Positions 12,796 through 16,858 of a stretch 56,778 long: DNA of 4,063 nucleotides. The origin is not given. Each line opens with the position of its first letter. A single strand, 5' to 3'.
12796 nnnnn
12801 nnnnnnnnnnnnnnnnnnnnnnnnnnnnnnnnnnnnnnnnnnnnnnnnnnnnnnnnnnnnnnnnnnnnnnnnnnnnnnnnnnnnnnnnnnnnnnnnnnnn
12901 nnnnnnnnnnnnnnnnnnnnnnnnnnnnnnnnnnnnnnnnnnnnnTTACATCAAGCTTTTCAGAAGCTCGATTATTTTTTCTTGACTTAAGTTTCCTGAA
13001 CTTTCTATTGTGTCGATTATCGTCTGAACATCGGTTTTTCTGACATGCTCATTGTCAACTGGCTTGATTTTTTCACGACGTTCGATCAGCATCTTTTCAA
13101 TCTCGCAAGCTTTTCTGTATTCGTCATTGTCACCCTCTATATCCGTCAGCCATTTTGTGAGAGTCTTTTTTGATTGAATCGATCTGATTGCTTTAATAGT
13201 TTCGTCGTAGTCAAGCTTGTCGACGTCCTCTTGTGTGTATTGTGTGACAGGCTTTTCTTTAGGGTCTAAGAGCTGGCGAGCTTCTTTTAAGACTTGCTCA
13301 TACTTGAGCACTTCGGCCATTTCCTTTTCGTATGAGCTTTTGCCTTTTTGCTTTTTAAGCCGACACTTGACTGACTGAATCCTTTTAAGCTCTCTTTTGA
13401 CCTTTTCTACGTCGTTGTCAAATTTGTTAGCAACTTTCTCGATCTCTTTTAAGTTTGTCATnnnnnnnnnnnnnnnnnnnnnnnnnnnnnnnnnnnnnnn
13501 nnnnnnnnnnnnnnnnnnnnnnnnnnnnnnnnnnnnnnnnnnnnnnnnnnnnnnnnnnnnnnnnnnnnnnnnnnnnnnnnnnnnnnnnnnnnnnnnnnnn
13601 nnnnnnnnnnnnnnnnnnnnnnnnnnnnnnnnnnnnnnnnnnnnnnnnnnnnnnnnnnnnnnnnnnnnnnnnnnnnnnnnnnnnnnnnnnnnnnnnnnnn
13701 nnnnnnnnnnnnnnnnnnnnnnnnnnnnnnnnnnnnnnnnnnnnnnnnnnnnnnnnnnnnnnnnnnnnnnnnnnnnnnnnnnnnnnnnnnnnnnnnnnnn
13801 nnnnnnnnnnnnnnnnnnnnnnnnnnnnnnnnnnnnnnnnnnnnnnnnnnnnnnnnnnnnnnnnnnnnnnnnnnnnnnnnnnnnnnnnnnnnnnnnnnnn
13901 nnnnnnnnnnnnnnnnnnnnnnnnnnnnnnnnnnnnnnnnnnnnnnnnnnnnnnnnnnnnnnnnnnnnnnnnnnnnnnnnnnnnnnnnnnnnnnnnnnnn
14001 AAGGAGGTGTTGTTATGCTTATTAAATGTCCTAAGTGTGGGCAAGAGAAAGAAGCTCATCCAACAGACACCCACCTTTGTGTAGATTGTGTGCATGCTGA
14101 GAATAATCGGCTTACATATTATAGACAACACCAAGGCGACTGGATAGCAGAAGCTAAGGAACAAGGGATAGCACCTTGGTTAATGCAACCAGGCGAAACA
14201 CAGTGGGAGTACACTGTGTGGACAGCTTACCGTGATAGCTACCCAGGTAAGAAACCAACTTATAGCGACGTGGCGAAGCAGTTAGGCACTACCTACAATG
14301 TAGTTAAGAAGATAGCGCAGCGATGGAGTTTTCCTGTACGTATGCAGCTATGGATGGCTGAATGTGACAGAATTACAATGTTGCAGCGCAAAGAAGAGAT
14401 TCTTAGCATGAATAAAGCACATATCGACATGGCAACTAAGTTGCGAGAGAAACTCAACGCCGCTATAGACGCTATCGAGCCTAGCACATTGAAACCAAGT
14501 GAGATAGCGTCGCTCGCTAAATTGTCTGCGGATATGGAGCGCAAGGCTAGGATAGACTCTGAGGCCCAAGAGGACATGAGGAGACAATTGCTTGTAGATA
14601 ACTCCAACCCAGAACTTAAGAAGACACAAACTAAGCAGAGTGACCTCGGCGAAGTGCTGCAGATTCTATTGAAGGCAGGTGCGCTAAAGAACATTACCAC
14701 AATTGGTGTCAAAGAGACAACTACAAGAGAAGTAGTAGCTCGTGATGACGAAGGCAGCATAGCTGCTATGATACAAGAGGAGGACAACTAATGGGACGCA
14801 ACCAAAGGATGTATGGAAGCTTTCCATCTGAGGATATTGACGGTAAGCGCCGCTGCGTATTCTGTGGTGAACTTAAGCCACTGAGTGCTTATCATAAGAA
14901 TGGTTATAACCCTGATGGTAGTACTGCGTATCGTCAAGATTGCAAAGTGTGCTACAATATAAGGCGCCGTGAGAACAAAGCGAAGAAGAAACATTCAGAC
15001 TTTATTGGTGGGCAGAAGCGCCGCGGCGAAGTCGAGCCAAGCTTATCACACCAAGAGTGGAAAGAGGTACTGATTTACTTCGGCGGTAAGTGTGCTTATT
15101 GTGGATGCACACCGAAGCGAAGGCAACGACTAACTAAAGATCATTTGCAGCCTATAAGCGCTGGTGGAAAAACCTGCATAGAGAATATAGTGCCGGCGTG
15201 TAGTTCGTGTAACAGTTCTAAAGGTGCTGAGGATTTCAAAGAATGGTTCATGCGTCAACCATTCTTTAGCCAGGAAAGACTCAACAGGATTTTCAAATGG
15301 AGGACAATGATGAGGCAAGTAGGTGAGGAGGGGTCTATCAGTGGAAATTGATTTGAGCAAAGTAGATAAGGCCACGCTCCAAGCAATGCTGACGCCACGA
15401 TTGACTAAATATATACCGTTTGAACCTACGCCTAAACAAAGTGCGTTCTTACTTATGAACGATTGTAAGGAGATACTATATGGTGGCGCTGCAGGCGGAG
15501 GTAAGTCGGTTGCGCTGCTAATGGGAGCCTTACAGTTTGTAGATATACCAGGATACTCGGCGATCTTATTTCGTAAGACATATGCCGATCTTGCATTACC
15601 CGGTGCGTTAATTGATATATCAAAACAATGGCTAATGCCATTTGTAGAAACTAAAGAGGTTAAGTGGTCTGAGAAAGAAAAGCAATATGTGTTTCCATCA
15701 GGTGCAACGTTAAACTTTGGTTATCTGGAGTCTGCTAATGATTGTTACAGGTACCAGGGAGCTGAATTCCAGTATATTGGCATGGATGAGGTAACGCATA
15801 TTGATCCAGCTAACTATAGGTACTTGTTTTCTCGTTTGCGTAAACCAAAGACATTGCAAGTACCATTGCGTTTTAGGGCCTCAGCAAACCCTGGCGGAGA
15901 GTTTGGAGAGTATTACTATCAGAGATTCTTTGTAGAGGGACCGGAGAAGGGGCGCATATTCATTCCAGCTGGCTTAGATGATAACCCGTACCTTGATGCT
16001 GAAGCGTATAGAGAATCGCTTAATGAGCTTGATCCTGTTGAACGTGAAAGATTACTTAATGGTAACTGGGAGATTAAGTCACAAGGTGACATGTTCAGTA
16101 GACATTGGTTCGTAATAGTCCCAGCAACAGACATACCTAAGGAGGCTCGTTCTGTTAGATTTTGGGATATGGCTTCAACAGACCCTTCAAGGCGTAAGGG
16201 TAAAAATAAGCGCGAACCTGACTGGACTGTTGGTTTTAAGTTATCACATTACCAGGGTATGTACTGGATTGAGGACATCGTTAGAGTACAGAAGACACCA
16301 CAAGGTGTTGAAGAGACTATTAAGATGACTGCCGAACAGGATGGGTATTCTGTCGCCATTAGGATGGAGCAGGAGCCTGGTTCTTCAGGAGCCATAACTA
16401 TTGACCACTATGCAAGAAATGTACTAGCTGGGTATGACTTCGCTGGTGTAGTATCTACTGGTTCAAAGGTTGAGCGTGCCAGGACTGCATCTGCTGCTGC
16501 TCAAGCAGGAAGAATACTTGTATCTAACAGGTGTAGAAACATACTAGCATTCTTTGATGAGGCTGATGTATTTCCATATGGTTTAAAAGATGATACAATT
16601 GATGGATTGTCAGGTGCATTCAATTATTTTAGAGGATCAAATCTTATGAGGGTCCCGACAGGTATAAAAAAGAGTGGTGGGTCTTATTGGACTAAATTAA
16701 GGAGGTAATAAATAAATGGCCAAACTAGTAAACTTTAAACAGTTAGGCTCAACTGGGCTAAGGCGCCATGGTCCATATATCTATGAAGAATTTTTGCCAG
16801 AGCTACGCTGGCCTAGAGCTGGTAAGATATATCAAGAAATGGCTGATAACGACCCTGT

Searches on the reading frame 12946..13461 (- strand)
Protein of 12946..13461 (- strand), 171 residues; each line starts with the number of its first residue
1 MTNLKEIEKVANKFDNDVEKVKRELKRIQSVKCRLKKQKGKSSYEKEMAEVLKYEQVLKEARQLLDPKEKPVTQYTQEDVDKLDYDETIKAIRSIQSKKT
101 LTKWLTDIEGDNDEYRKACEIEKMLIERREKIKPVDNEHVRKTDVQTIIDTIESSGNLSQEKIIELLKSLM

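Call 15: search_protein_families(library=pfam, proteins=[window:12946-13461:-], max_evalue=0.01)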
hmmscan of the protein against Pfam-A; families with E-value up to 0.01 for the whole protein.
window:12946-13461:- (171 aa): 0 families

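Call 16: search_protein_families(library=phrogs, proteins=[window:12946-13461:-], max_evalue=0.001)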
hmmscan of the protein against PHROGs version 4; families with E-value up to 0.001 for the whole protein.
window:12946-13461:- (171 aa): 0 families

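Call 33: search_solved_structures(query=window:12946-13461:-, max_evalue=1)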
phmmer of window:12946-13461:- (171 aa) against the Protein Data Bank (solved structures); distinct sequences matched with E-value up to 1: 1.
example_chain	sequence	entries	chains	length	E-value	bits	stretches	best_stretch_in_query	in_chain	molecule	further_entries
8fre_A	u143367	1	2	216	0.015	18.8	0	109-170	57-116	RBL4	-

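Call 63: search_protein_families(library=ncbifam, proteins=[window:12946-13461:-], max_evalue=0.1)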
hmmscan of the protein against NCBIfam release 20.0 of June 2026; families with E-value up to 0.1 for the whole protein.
window:12946-13461:- (171 aa): 0 families

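Call 73: find_encoding_contigs(protein=window:12946-13461:-, flank=4000, max_places=10)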
Protein window:12946-13461:- (171 aa): 15 contigs read that carry it; 6 places shown.
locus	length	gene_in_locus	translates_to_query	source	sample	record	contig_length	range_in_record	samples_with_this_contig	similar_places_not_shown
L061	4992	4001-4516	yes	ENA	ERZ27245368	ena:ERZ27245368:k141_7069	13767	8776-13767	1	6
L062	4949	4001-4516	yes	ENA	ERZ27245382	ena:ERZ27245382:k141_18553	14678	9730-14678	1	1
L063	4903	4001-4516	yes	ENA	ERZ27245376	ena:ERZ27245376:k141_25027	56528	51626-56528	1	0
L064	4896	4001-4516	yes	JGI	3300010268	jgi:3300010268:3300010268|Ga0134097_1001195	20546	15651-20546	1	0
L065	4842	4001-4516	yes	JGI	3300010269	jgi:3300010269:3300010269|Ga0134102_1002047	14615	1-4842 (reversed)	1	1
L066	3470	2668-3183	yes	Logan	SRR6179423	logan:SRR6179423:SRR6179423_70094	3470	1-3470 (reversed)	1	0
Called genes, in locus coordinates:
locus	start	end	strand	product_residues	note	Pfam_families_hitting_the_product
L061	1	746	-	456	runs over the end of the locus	PF06074:Portal_Mu, PF21919:P23-45_portal_barrel (weak)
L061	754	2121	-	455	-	PF03237:Terminase_6N, PF17289:Terminase_6C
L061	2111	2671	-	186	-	PF01844:HNH, PF14279:HNH_5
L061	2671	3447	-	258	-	PF25896:HTH_AT3G52170 (faint)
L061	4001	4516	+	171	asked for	-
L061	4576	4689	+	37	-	-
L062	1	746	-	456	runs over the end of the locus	PF06074:Portal_Mu, PF21919:P23-45_portal_barrel (weak)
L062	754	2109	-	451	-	PF03237:Terminase_6N, PF17289:Terminase_6C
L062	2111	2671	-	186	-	PF01844:HNH, PF14279:HNH_5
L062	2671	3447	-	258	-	PF25896:HTH_AT3G52170 (faint)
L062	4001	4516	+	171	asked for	-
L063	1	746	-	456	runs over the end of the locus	PF06074:Portal_Mu, PF21919:P23-45_portal_barrel (weak)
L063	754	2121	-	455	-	PF03237:Terminase_6N, PF17289:Terminase_6C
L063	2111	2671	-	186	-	PF01844:HNH, PF14279:HNH_5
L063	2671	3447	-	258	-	PF25896:HTH_AT3G52170 (faint)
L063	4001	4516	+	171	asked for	-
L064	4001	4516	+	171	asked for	-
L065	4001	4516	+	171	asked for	-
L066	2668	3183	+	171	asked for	-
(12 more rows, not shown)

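Call 86: find_homologous_proteins(query=window:12946-13461:-, max_evalue=0.001)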
Query window:12946-13461:- (171 aa): 1292 proteins with E <= 0.001 among 1418 candidates; the best 120 are listed.
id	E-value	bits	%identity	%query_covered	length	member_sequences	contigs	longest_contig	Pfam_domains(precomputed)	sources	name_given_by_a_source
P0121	5.8e-93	327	94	100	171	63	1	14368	-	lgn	-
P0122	9.2e-93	326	94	100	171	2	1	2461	-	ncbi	-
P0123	3.3e-92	324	91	99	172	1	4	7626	-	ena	-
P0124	3.4e-92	324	92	100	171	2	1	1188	-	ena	-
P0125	3.4e-92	324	91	99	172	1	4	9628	-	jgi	-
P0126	4.0e-92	324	91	100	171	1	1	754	-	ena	-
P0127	4.2e-92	324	91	100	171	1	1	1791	-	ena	-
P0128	9.7e-92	323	91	100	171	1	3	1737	-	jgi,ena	-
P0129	1.6e-91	322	90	100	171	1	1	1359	-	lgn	-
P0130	2.7e-91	322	91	100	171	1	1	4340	-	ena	-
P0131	4.0e-91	321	91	100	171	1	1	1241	-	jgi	-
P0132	5.8e-91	320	91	100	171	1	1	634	-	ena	-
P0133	7.1e-91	320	92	100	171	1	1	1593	-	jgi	-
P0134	1.1e-90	320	89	100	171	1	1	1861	-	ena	-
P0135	1.2e-90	319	92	100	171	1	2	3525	-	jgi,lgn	jgi:ElaB/YqjD/DUF883 family membrane-anchored ribosome-binding protein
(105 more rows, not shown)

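Call 94: predict_structure(alignment_id=A2)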
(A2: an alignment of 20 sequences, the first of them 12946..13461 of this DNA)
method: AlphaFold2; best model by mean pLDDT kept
length: 171 residues; sequences in the alignment: 20
mean_pLDDT: 77.9   pTM: 0.47
mean pLDDT of the five models: 77.9, 76.4, 75.5, 73.6, 73.0
residues with pLDDT >= 90: 9; 70-90: 124; 50-70: 31; < 50: 7
segments of 3 or more residues with pLDDT < 50: 137-141
pLDDT, mean of each block of 10 residues (from residue 1): 66 83 89 86 86 86 75 82 86 85 66 79 89 63 65 68 72 58
secondary structure, 60 per line:
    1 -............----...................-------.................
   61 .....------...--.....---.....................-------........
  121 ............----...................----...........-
elements in order: H2-13 H18-36 H44-65 H77-81 H85-105 H113-132 H137-155 H160-170

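Call 96: fold_search(model_id=the predicted structure, library=pdb)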
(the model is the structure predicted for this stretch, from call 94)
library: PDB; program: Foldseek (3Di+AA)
matches with E <= 10: 211; with E <= 0.001: 0
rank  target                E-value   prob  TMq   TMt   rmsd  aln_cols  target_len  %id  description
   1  6w2q                  1.9e-01  0.75  0.28  0.24  17.7       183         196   16  Junction 34, DHR53-DHR4 (released 2020-04-15)
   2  7dkh_A                5.6e-01  0.69  0.32  0.08  11.3       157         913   11  Crystal structure of the Ctr9/Paf1/Cdc73/Rtf1 quaternary complex (released 2021-11-24)
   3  5j31_A                1.2e+00  0.25  0.24  0.19  15.9       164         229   14  Crystal structure of 14-3-3zeta in complex with an alkyne cross-linked cyclic peptide derived from ExoS (released 2016-10-19)
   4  6c6k_B                1.4e+00  0.41  0.33  0.15  14.4       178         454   12  Structural basis for preferential recognition of cap 0 RNA by a human IFIT1-IFIT3 protein complex (released 2018-04-04)
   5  8qae_A                1.7e+00  0.20  0.22  0.18  10.8       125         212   16  X-ray crystal structure of a de novo designed single-chain antiparallel 6-helix alpha-helical barrel, sc-apCC-6-SLLA (released 2024-07-03)
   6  5wfx_B                1.7e+00  0.20  0.25  0.18  15.4       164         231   16  Structural basis for the interaction of 14-3-3beta with Tricarboxylic Acid Cycle intermediate Malate (released 2018-05-16)
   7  5cwl_B                1.7e+00  0.14  0.24  0.23  18.5       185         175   14  Crystal structure of de novo designed helical repeat protein DHR54 (released 2015-12-16)
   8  9cc4_D                1.8e+00  0.12  0.18  0.15  11.3       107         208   13  Crystal structure of Z4 c3ii (released 2025-06-25)
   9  8eqh_A                2.0e+00  0.20  0.25  0.19  15.9       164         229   14  The crystal structure of 14-3-3 Beta containing 3-nitrotyrosine at position Y213 (released 2023-01-25)
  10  8e0m_L                2.1e+00  0.30  0.26  0.27  11.4       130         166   11  Homotrimeric variant of tcTRP9, BGL15 (released 2023-04-12)
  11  6e9v_A                2.1e+00  0.30  0.30  0.25  18.2       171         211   14  DHF79 filament (released 2018-11-21)
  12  9sac_A                2.1e+00  0.25  0.27  0.22  15.2       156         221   12  14-3-3sigma protein binding to the ChREBP peptide and macrocycle 3 (released 2026-02-11)
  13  1t98_A                2.3e+00  0.28  0.24  0.16  17.1       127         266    7  Crystal Structure of MukF(1-287) (released 2005-05-24)
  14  5cwk                  2.3e+00  0.16  0.28  0.28  10.2       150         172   16  Crystal structure of de novo designed helical repeat protein DHR53 (released 2015-12-16)
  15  5iqp_B                2.6e+00  0.11  0.22  0.19  13.2       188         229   11  14-3-3 PROTEIN TAU ISOFORM (released 2016-03-23)
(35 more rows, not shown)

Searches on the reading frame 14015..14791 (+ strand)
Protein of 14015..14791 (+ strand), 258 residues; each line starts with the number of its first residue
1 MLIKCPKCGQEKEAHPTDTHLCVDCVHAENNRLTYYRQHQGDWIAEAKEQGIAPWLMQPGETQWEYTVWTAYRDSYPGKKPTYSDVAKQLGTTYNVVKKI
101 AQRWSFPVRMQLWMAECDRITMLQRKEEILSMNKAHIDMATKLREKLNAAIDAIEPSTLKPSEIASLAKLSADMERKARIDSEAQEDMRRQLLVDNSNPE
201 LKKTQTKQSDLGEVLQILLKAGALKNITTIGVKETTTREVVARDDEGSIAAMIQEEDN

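Call 15: search_protein_families(library=pfam, proteins=[window:14015-14791:+], max_evalue=0.01)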
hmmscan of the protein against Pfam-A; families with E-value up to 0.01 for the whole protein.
window:14015-14791:+ (258 aa): 0 families

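Call 16: search_protein_families(library=phrogs, proteins=[window:14015-14791:+], max_evalue=0.001)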
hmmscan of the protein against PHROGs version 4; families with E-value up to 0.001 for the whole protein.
window:14015-14791:+ (258 aa): 1 family
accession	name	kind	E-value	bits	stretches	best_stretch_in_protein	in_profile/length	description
phrog_6299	-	head and packaging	3.9e-08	34.5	1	49-205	4-167/193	terminase small subunit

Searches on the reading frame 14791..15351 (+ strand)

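Call 15: search_protein_families(library=pfam, proteins=[window:14791-15351:+], max_evalue=0.01)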
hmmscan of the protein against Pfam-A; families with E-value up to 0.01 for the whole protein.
window:14791-15351:+ (186 aa): 3 families
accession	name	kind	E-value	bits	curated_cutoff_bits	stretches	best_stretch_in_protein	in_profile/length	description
PF01844.29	HNH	-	1.2e-12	48.2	21.4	1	101-146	1-46/47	HNH endonuclease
PF14279.12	HNH_5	-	2.8e-10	40.4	27.5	1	101-146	1-45/56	HNH endonuclease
PF02945.21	Endonuclease_7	-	0.0069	16.7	23.6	1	81-154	6-74/82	Recombination endonuclease VII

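Call 16: search_protein_families(library=phrogs, proteins=[window:14791-15351:+], max_evalue=0.001)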
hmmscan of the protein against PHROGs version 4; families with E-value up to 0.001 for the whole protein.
window:14791-15351:+ (186 aa): 29 families (the best 25 are shown)
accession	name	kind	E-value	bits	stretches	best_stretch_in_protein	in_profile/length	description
phrog_1035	-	DNA, RNA and nucleotide metabolism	1.5e-28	101.4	1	14-175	58-245/271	endonuclease VII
phrog_2118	-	DNA, RNA and nucleotide metabolism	1.5e-21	78.2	1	53-173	131-250/301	HNH endonuclease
phrog_2214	-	DNA, RNA and nucleotide metabolism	1.1e-20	75.2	1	82-172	176-264/429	HNH endonuclease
phrog_5718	-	DNA, RNA and nucleotide metabolism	3.3e-13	50.4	1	67-158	97-187/394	HNH endonuclease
phrog_16726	-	DNA, RNA and nucleotide metabolism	4.4e-13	50.6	1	98-154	93-150/308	HNH endonuclease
phrog_8660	-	DNA, RNA and nucleotide metabolism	2.2e-12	48.5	1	58-153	81-185/196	HNH endonuclease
phrog_1271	-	DNA, RNA and nucleotide metabolism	8.8e-12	46.1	1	19-151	177-322/361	HNH endonuclease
phrog_2255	-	DNA, RNA and nucleotide metabolism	7.1e-10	39.7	1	20-121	54-132/211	HNH endonuclease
phrog_338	-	DNA, RNA and nucleotide metabolism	8.3e-10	39.5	1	87-162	194-273/340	HNH endonuclease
phrog_144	-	DNA, RNA and nucleotide metabolism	4.5e-09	37.2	1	36-175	37-161/175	HNH endonuclease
phrog_9545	-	DNA, RNA and nucleotide metabolism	8.2e-09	36.4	1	87-156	108-177/206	HNH endonuclease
phrog_2633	-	DNA, RNA and nucleotide metabolism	1.1e-08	36.4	1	16-143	10-118/142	endonuclease VII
phrog_6050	-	DNA, RNA and nucleotide metabolism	3.8e-08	33.6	1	92-151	305-365/402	HNH endonuclease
phrog_12813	-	unknown function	6.4e-08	33.7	1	13-67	147-198/199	-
phrog_589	-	DNA, RNA and nucleotide metabolism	6.8e-08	33.5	1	88-149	80-143/179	HNH endonuclease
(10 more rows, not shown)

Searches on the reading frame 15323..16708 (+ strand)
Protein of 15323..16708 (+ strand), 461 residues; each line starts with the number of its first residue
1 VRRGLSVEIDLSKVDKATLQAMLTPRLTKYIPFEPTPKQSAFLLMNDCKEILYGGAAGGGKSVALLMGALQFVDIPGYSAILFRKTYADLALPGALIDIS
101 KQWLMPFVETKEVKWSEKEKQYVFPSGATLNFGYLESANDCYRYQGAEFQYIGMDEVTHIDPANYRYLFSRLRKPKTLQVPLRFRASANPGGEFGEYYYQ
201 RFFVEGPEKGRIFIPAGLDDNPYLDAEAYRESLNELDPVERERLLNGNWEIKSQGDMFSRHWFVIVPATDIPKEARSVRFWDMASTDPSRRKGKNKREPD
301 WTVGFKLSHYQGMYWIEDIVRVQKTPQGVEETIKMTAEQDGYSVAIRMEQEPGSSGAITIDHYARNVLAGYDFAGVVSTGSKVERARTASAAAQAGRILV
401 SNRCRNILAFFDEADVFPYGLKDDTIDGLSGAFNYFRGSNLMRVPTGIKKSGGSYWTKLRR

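Call 15: search_protein_families(library=pfam, proteins=[window:15323-16708:+], max_evalue=0.01)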
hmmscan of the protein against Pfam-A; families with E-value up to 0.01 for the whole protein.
window:15323-16708:+ (461 aa): 3 families
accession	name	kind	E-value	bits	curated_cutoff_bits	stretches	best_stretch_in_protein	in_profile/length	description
PF03237.21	Terminase_6N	-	1.8e-14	54.3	22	1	53-264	2-214/215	Terminase large subunit, T4likevirus-type, N-terminal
PF17289.8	Terminase_6C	-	1.6e-07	31.9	22.6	1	286-430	8-149/155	Terminase RNaseH-like domain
PF04466.19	Terminase_3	-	0.002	18.2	23.2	1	111-231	63-182/201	Phage terminase large subunit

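Call 16: search_protein_families(library=phrogs, proteins=[window:15323-16708:+], max_evalue=0.001)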
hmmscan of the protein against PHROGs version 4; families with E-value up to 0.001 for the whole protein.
window:15323-16708:+ (461 aa): 9 families
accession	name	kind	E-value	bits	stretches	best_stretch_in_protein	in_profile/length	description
phrog_979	-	head and packaging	2.8e-106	357.7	1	12-451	131-614/642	terminase large subunit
phrog_9526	-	head and packaging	1.8e-26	94.2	1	34-180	9-157/280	terminase large subunit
phrog_2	-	head and packaging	8e-21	75.5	1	27-442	259-597/807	terminase large subunit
phrog_9453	-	head and packaging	6.4e-16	59.6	1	248-436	2-210/233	terminase large subunit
phrog_38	-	head and packaging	2.8e-14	53.7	1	252-440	522-707/760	terminase large subunit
phrog_12171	-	head and packaging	1.5e-11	45.3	1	340-442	1-101/110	terminase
phrog_15848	-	head and packaging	2.2e-05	24.9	1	33-180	3-145/272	terminase large subunit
phrog_5573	-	head and packaging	9.5e-05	22.9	1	254-434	61-232/250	terminase large subunit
phrog_3717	-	head and packaging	0.00026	21.5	0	146-286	123-261/277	terminase large subunit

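Call 40: search_dna_similar(query=window:15323-16708:+, collection=phages, mode=protein, max_rows=15)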
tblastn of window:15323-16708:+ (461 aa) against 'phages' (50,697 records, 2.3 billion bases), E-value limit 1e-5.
Records with a match: 1816; places in all: 1819; records where one place covers at least 80% of the query: 624.
Best place of each record, by identity: <60% 1816.
By first word of the organism name: Pseudomonas 380; Escherichia 359; Vibrio 154; Salmonella 146; Rheinheimera 115; Arthrobacter 72; Acinetobacter 63; Klebsiella 47; Erwinia 37; Xanthomonas 35; and 73 more.
By host as written in the record: - 222; Pseudomonas aeruginosa 126; Rheinheimera sp. BAL341 115; Escherichia coli 108; Pseudomonas aeruginosa PAO1 57; Escherichia coli K-12 MG1655 54; Arthrobacter sp. ATCC 21022 54; Acinetobacter baumannii 25; and 447 more.
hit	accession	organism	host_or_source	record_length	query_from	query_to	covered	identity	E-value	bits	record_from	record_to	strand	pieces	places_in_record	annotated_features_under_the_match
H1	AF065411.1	Methanobacterium phage psiM2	Methanobacterium thermoautotrophicum ...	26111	27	452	92%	44.0%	3e-91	308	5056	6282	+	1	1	large terminase subunit | transmembrane region | ATP/GTP-binding site motif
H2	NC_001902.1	Methanobacterium phage psiM2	Methanobacterium thermoautotrophicum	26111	27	452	92%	44.0%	3e-91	308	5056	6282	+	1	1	terminase large subunit | transmembrane region | ATP/GTP-binding site motif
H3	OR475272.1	Gordonia Phage Schomber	Gordonia rubripertincta NRRL B-16540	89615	11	431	91%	43.2%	7e-96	322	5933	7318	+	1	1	15: terminase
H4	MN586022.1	Gordonia phage Chidiebere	Gordonia rubripertincta NRRL B-16540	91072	11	431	91%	43.1%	3e-95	320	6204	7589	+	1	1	16: terminase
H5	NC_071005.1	Gordonia phage Chidiebere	Gordonia rubripertincta NRRL B-16540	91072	11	431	91%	43.1%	3e-95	320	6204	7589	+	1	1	16: terminase large subunit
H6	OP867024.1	Gordonia phage Hanem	Gordonia rubripertincta NRRL B-16540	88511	11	431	91%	42.9%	1e-95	321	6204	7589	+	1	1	16: terminase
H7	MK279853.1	Gordonia phage Gray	Gordonia rubripertincta NRRL B-16540 SEA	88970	11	431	91%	42.9%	1e-95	321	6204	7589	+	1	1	16: terminase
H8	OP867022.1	Gordonia phage Kabocha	Gordonia rubripertincta NRRL B-16540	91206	11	431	91%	42.9%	1e-95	321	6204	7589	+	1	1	16: terminase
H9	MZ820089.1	Gordonia phage ChisanaKitsune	Gordonia rubripertincta NRRL B-16540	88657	11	431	91%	42.9%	4e-95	320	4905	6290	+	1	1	12: terminase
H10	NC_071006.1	Gordonia phage ChisanaKitsune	Gordonia rubripertincta NRRL B-16540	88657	11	431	91%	42.9%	4e-95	320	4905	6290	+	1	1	12: terminase large subunit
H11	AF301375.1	Methanothermobacter phage psiM100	-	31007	27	434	89%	43.7%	1e-88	301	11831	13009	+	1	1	ORF9: putative large terminase subunit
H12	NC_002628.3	Methanothermobacter phage psiM100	-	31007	27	434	89%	43.7%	1e-88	301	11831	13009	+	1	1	ORF9: terminase large subunit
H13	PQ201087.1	Gordonia phage UBSmoodge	soil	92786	11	431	91%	42.0%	4e-93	314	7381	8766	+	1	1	15: terminase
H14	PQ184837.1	Gordonia phage ScarletRaider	Gordonia rubripertincta NRRL B-16540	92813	11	431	91%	42.0%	4e-93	314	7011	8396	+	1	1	14: terminase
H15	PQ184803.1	Gordonia phage FlyingTortilla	Gordonia rubripertincta NRRL B-16540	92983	11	431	91%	42.0%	4e-93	314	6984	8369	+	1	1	14: terminase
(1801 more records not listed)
